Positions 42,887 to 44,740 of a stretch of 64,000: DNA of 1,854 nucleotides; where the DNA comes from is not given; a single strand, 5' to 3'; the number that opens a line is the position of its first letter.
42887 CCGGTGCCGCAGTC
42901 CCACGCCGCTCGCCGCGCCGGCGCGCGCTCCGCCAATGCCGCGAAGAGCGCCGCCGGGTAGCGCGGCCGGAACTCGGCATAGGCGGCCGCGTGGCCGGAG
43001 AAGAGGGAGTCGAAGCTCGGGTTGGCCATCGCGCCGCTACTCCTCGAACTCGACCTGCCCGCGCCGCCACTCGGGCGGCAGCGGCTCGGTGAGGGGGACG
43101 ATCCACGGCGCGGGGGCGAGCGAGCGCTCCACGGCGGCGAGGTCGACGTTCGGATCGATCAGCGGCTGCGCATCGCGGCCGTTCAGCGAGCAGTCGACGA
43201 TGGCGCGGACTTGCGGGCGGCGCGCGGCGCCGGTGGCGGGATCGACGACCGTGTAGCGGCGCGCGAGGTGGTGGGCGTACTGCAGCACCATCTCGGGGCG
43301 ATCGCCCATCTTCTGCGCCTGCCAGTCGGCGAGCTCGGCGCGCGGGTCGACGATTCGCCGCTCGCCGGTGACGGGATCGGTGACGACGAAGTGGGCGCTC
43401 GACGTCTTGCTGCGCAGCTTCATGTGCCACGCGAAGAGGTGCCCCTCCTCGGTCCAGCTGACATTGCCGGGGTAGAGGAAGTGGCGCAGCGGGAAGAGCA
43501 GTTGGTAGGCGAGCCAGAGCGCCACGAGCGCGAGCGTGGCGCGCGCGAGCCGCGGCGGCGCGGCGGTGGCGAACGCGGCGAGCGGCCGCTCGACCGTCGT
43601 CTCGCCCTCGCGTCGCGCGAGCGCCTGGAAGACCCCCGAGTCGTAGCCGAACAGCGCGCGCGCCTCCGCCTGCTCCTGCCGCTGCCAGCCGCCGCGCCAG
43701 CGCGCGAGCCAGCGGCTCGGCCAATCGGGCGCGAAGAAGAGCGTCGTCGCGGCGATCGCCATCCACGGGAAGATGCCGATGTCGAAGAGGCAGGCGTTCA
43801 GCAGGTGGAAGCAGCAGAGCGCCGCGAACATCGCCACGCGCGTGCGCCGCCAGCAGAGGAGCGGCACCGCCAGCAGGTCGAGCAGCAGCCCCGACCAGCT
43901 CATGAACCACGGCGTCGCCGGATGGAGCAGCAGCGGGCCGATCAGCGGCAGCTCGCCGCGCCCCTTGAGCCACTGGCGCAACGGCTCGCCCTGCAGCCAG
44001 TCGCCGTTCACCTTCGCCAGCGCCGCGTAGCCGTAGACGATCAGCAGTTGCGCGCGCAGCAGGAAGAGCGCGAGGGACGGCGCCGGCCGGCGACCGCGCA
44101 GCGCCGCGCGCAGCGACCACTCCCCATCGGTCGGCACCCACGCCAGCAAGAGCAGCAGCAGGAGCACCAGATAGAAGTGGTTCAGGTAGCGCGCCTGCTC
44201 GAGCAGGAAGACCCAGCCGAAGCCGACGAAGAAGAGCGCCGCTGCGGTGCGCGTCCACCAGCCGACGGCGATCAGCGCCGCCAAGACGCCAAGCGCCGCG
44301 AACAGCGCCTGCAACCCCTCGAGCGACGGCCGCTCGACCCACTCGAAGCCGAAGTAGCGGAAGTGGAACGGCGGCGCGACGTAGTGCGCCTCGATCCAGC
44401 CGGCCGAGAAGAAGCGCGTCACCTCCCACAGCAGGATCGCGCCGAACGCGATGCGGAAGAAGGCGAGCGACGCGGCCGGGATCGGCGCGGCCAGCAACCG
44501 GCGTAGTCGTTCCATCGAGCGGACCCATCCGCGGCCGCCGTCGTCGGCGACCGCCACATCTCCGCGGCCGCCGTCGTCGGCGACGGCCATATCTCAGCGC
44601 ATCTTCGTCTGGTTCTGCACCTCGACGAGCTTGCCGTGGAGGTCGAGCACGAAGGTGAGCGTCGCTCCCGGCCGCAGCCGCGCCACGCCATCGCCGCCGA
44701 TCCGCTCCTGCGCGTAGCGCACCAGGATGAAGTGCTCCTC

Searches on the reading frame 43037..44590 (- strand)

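Call 11: search_protein_families(library=pfam, proteins=[window:43037-44590:-], max_evalue=0.001)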
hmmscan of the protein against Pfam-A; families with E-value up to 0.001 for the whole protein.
window:43037-44590:- (517 aa): 2 families
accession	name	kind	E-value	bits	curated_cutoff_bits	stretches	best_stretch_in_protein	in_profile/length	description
PF05090.19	HTTM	-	1.5e-72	244.8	27.7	1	36-290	3-259/259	HTTM domain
PF22777.1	VKGC_lumenal_dom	-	6.5e-42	143.5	27.7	1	351-501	4-150/152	Vitamin K-dependent gamma-carboxylase, lumenal domain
